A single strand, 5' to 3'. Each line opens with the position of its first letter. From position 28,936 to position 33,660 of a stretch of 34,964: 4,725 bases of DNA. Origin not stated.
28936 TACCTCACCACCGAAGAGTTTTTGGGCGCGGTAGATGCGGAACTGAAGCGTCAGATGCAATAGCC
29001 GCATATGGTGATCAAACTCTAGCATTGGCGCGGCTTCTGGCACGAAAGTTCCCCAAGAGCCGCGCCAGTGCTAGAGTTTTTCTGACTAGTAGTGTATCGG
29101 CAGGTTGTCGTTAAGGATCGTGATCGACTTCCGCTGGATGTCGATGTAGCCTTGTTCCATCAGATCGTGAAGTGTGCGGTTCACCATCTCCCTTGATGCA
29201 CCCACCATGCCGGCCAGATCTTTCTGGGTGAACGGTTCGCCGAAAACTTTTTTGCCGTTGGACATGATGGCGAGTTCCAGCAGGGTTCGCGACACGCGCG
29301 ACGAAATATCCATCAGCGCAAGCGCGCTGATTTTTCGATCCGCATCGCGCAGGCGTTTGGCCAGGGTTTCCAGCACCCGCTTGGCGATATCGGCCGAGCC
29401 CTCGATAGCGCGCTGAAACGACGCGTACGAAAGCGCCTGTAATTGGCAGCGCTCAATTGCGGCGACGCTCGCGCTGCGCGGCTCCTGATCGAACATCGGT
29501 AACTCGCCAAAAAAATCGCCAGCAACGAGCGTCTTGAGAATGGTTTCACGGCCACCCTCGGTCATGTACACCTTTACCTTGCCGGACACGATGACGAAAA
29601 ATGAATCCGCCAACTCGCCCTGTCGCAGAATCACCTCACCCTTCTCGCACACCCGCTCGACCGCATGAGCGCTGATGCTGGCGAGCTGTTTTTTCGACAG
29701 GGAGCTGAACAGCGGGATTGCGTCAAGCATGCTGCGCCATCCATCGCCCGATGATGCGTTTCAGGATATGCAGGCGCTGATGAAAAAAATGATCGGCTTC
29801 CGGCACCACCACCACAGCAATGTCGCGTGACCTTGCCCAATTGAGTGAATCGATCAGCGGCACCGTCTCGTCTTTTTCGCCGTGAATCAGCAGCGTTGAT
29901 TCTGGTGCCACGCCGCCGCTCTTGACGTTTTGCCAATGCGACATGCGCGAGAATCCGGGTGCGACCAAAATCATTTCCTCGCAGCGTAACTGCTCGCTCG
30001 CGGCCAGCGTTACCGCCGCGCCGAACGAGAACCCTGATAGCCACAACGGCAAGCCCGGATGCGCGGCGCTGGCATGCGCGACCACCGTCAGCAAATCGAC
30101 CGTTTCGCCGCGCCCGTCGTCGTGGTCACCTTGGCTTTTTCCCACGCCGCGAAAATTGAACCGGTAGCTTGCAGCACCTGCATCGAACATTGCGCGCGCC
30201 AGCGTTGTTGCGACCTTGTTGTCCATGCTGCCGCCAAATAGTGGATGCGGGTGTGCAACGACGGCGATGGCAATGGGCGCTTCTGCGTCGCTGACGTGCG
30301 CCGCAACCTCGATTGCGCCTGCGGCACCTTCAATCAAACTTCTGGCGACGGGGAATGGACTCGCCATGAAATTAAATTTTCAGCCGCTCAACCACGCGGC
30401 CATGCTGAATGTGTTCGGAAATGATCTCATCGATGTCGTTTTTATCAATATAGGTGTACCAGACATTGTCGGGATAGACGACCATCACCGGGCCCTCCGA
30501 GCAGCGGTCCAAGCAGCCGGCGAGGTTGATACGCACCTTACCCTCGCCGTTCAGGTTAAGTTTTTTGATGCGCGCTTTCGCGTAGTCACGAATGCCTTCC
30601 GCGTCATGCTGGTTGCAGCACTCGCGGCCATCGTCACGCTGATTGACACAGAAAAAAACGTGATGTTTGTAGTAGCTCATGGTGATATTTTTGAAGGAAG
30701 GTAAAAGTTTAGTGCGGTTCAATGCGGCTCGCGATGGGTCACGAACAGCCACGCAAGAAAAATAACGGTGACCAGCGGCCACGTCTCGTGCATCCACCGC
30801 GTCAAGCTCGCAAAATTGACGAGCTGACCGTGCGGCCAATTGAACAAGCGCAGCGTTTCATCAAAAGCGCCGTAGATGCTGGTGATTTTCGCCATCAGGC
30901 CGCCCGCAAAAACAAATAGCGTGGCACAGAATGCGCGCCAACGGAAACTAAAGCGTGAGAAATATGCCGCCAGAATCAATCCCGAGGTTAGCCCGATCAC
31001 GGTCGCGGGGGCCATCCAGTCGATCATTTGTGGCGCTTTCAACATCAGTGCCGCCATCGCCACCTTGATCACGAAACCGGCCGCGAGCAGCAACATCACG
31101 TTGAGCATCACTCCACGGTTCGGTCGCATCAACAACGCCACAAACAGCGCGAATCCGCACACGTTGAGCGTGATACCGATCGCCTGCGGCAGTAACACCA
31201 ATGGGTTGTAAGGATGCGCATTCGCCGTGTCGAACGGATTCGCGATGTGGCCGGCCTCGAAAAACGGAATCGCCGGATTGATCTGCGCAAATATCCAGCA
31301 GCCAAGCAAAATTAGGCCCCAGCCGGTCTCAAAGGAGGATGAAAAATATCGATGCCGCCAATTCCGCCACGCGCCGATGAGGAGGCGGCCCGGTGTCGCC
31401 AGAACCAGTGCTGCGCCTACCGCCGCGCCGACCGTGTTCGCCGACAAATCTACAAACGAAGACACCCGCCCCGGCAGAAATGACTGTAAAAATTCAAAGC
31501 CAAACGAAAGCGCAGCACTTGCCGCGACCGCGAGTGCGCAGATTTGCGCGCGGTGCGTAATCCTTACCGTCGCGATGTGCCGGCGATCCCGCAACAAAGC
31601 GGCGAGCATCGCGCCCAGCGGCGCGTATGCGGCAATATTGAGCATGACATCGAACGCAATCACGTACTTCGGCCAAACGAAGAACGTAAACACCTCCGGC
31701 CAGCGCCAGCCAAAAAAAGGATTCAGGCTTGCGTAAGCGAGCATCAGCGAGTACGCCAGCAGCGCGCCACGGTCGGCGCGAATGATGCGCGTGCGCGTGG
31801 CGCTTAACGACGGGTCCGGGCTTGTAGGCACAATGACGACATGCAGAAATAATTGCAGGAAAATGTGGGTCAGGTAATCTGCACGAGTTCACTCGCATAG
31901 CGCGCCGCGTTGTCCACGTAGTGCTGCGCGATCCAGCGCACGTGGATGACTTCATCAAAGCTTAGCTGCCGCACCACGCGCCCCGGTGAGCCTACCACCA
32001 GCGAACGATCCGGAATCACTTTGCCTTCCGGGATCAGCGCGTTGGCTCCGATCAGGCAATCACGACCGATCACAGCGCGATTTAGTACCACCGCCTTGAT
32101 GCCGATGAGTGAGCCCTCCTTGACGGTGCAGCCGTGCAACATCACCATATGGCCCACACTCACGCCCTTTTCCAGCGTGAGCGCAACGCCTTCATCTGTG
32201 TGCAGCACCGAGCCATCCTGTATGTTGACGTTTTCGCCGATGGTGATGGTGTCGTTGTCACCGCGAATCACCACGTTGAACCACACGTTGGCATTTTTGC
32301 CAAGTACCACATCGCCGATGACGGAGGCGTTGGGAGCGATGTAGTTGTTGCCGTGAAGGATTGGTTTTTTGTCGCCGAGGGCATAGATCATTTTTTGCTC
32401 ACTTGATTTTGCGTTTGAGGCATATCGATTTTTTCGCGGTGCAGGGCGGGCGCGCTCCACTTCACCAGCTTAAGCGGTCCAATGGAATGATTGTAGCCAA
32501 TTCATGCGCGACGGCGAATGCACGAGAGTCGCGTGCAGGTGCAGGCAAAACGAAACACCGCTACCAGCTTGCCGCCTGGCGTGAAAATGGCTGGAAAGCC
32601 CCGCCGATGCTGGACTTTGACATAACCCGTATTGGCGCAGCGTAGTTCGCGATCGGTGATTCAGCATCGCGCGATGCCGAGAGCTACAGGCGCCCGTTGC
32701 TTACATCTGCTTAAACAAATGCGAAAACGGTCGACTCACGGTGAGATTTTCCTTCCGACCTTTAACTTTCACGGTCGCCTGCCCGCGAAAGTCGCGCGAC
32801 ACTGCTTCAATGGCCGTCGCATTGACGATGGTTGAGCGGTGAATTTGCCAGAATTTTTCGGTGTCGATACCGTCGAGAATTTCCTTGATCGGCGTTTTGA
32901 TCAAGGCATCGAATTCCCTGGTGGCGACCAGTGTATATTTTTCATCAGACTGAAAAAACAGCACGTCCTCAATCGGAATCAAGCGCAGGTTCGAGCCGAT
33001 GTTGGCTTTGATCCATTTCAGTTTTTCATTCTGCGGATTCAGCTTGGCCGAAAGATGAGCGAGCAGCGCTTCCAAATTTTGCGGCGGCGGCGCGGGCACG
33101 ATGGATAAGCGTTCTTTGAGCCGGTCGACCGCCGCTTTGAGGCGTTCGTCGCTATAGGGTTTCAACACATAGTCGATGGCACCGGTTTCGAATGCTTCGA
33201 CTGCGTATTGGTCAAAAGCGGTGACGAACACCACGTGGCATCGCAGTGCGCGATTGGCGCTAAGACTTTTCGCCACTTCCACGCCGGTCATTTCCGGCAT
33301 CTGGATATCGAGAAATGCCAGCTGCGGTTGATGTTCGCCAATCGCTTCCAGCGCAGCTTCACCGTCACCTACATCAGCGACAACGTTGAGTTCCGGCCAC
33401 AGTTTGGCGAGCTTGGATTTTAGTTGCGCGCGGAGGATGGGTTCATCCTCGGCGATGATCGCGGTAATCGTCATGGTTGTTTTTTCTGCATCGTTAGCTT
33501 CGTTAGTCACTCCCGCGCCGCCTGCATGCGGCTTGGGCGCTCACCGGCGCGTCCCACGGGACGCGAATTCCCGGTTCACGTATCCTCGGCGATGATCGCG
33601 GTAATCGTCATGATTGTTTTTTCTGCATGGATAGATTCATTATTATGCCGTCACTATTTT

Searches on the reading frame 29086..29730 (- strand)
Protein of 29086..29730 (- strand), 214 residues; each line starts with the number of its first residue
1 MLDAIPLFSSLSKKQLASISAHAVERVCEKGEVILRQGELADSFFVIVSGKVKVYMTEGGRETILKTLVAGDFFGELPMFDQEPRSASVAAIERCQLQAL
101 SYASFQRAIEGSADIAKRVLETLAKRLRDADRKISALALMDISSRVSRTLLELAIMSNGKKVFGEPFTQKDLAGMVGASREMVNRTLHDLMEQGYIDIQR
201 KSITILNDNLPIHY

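Call 8: search_protein_families(library=ncbifam, proteins=[window:29086-29730:-], max_evalue=0.00001)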
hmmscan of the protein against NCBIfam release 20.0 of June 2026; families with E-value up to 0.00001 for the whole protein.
window:29086-29730:- (214 aa): 14 families
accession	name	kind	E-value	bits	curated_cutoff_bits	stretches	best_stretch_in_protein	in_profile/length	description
NF008732.0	PRK11753.1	equivalog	8e-38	130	266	1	14-206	14-211/214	cAMP-activated global transcriptional regulator CRP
NF006901.0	PRK09392.1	equivalog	4.5e-20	72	211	1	4-207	11-213/236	transcriptional activator FtrB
NF050806.1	TransRegFixKCaul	equivalog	4.4e-15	55.5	300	1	1-208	1-206/215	transcriptional regulator FixK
NF058543.1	ActPatMycb56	equivalog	2.6e-14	52.8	460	1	7-127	3-122/317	acetyltransferase Pat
TIGR03697.1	NtcA_cyano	equivalog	1.3e-12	47.9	244.95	1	31-207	1-184/193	global nitrogen regulator NtcA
NF041163.2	encap_f2b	equivalog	1.6e-12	47.3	400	1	2-132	73-206/450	family 2B encapsulin nanocompartment shell protein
NF010499.0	PRK13918.1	equivalog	3.1e-11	43.2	274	1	29-205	18-191/205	CRP/FNR family transcriptional regulator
NF052518.1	TransRegLdrP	equivalog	7.9e-11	42.3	300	1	29-207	5-180/195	transcriptional regulator LdrP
NF007707.0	PRK10402.1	subfamily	1e-10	41.6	180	1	25-207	33-210/226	transcriptional regulator YeiL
NF053664.1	TransRegPtrACyano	equivalog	4.5e-10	39.2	300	1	40-203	26-187/196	Crp/Fnr family transcriptional regulator PtrA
TIGR03896.1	cyc_nuc_ocin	subfamily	7.3e-10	38.7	161.05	1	7-129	145-268/317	bacteriocin-type transport-associated protein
NF050815.1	TransActFtrBCaul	equivalog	3.7e-09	36.2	300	1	4-205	13-213/251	transcriptional activator FtrB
NF008365.0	PRK11161.1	subfamily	5.5e-09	35.7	228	1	26-208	50-236/250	fumarate/nitrate reduction transcriptional regulator Fnr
NF045989.1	TransRegFnrLRhodb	equivalog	8.6e-08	31.7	300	1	14-205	27-224/245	transcriptional regulator FnrL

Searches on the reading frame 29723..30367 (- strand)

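Call 8: search_protein_families(library=ncbifam, proteins=[window:29723-30367:-], max_evalue=0.00001)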
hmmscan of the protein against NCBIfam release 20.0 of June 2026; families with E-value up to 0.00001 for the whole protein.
window:29723-30367:- (214 aa): 2 families
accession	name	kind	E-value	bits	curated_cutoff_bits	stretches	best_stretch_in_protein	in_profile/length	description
NF058544.1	IVPilMotSglTMyx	equivalog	9.3e-14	51.7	300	1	11-211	13-205/210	type IV pili motility protein SglT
TIGR03100.1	hydr1_PEP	hypoth_equivalog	2e-07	30.6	168.45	1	53-138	46-133/274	hydrolase 1, exosortase A system-associated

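Call 77: search_protein_families(library=pfam, proteins=[window:29723-30367:-], max_evalue=0.001)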
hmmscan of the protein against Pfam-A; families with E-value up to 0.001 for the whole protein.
window:29723-30367:- (214 aa): 5 families
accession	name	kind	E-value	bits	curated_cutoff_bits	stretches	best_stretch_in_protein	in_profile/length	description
PF12146.15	Hydrolase_4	-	6.8e-12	45.6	27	1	54-141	21-113/239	Serine aminopeptidase, S33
PF00561.26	Abhydrolase_1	-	8.8e-10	39.1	25.8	1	44-146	9-110/245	alpha/beta hydrolase fold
PF12697.13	Abhydrolase_6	-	4.5e-05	24.7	26.3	0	61-139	24-96/217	Alpha/beta hydrolase family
PF20408.4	Abhydrolase_11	-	4.9e-05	23.6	27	1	45-198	12-170/193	Alpha/beta hydrolase domain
PF00326.27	Peptidase_S9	-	0.00031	20.7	22.6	0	139-197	132-191/213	Prolyl oligopeptidase family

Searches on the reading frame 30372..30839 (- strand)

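Call 77: search_protein_families(library=pfam, proteins=[window:30372-30839:-], max_evalue=0.001)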
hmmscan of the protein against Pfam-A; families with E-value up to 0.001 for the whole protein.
window:30372-30839:- (155 aa): 2 families
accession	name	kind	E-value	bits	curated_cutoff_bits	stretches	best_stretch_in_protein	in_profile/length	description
PF01257.25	2Fe-2S_thioredx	-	0.00017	21.9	24.8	1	74-142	75-143/145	Thioredoxin-like [2Fe-2S] ferredoxin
PF06999.17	Suc_Fer-like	-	0.00046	20.7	34.9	0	118-152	148-187/191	Sucrase/ferredoxin-like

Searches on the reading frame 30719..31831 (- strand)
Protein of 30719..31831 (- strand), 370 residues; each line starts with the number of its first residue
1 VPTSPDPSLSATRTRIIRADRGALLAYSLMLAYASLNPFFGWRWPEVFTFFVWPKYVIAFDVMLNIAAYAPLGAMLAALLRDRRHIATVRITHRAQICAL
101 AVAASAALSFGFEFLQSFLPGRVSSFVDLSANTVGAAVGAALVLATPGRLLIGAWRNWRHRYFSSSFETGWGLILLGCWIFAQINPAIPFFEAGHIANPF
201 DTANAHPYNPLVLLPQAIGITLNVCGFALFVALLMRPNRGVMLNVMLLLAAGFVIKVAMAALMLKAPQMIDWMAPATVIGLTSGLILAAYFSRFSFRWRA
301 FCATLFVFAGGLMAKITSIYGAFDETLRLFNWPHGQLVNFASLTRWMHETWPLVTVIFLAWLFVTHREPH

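Call 8: search_protein_families(library=ncbifam, proteins=[window:30719-31831:-], max_evalue=0.00001)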
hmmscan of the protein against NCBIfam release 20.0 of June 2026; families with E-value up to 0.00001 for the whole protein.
window:30719-31831:- (370 aa): 0 families

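Call 77: search_protein_families(library=pfam, proteins=[window:30719-31831:-], max_evalue=0.001)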
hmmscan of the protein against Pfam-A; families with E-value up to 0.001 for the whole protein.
window:30719-31831:- (370 aa): 1 family
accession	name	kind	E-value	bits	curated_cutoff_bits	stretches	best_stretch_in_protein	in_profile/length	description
PF04892.17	VanZ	-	1.4e-13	52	30.1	1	56-144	52-123/126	VanZ like family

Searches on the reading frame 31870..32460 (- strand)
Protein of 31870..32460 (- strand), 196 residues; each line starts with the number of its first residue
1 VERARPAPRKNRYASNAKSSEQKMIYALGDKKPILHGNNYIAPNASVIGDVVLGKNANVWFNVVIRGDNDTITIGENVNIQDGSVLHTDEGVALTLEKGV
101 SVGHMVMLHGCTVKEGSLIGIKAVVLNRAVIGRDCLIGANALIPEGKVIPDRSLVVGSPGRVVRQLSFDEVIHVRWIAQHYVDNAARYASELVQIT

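Call 8: search_protein_families(library=ncbifam, proteins=[window:31870-32460:-], max_evalue=0.00001)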
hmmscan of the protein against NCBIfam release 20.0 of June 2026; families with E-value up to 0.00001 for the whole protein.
window:31870-32460:- (196 aa): 13 families
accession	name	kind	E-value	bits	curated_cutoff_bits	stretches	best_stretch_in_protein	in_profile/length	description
NF050158.1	CarbAnhydGPos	equivalog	6.8e-53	178.9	250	1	24-190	1-167/172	gamma carbonic anhydrase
TIGR02287.1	PaaY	equivalog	6.2e-36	123.9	319.6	1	25-195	1-171/192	phenylacetic acid degradation protein PaaY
NF010150.1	PRK13627.1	equivalog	1.5e-29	103.1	305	1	25-194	3-172/196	carnitine operon protein CaiE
NF040597.1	carb_anhyd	equivalog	2.6e-14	53.3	380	1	31-92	59-121/248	carbonic anhydrase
TIGR03570.1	NeuD_NnaD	subfamily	2.9e-14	53.2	160.8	1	38-161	87-202/202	NeuD/PglB/VioB family sugar acetyltransferase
NF053794.1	beta_CO2some_M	equivalog_domain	1.3e-13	50.9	550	1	32-154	19-157/320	beta-carboxysome scaffolding protein CcmM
NF041874.1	EPS_EpsC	equivalog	4.1e-10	39.6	150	1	91-165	91-166/168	serine O-acetyltransferase EpsC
NF002060.0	PRK00892.1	subfamily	1.2e-09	37.7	207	0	95-155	115-176/345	UDP-3-O-(3-hydroxymyristoyl)glucosamine N-acyltransferase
TIGR01853.1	lipid_A_lpxD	equivalog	1.1e-08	34.4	242.5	0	38-88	128-175/325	UDP-3-O-(3-hydroxymyristoyl)glucosamine N-acyltransferase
NF007076.0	PRK09527.1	equivalog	1.3e-07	31.2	347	1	40-167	63-186/203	galactoside O-acetyltransferase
TIGR01172.1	cysE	equivalog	3.2e-07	30.5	210.65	0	72-161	82-162/162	serine O-acetyltransferase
NF053793.1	beta_CO2some_N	equivalog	1.4e-06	28.1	100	1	44-153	13-116/118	beta-carboxysome scaffolding protein CcmN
NF007240.0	PRK09677.1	equivalog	5.2e-06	26.1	243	0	56-167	71-185/192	putative lipopolysaccharide biosynthesis O-acetyl transferase WbbJ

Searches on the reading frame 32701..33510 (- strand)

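Call 8: search_protein_families(library=ncbifam, proteins=[window:32701-33510:-], max_evalue=0.00001)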
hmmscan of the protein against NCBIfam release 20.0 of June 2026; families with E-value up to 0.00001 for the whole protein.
window:32701-33510:- (269 aa): 73 families (the best 25 are shown)
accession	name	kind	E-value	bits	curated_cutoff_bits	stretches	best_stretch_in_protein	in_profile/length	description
NF008677.0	PRK11697.1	equivalog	1.8e-38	132.3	246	1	15-268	2-233/238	two-component system response regulator BtsR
NF010684.1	PRK14084.1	equivalog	3.2e-33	115.5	375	1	16-268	2-250/254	response regulator transcription factor LytR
NF001965.0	PRK00742.1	subfamily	5.6e-16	58.7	293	1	13-138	2-130/357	chemotaxis-specific protein-glutamate methyltransferase CheB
NF007935.0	PRK10651.1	equivalog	5.6e-16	58.4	250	1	14-129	6-121/216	two-component system response regulator NarL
NF008469.0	PRK11361.1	equivalog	2e-15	56.5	714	1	16-131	6-119/461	acetoacetate metabolism transcriptional regulator AtoC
NF045944.1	ResRegRpaBCyano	equivalog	4e-14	52.5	330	1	19-136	2-116/229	response regulator transcription factor RpaB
NF011896.0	PRK15369.1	equivalog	4.9e-14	52.4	242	1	15-132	4-121/211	two component system response regulator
TIGR02154.1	PhoB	equivalog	8.6e-14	51.4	296.2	1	14-164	2-146/226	phosphate regulon transcriptional regulator PhoB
NF041946.1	LuxO_transreg_Vib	equivalog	1.4e-13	50.4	800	1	28-130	10-110/463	quorum-sensing sigma-54 dependent transcriptional regulator LuxO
NF007135.0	PRK09581.1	equivalog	1.6e-13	50.3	474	1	29-131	14-119/457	PleD family two-component system response regulator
TIGR02875.1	spore_0_A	equivalog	3.4e-13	49.4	200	1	15-134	3-124/262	sporulation transcription factor Spo0A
NF009206.0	PRK12555.1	subfamily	4.2e-13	49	342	1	18-137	4-126/340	chemotaxis-specific protein-glutamate methyltransferase CheB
NF040689.1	MtrAB_MtrA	equivalog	1.5e-12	47.3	300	1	46-144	27-122/219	MtrAB system response regulator MtrA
NF046022.1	RespRegCpdRBruc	equivalog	3.3e-12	46.5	180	1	17-130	4-115/120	cell cycle two-component system response regulator CpdR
NF041734.1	resp_reg_RppA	equivalog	3.5e-12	46.2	250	1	18-138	4-124/229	two-component system response regulator RppA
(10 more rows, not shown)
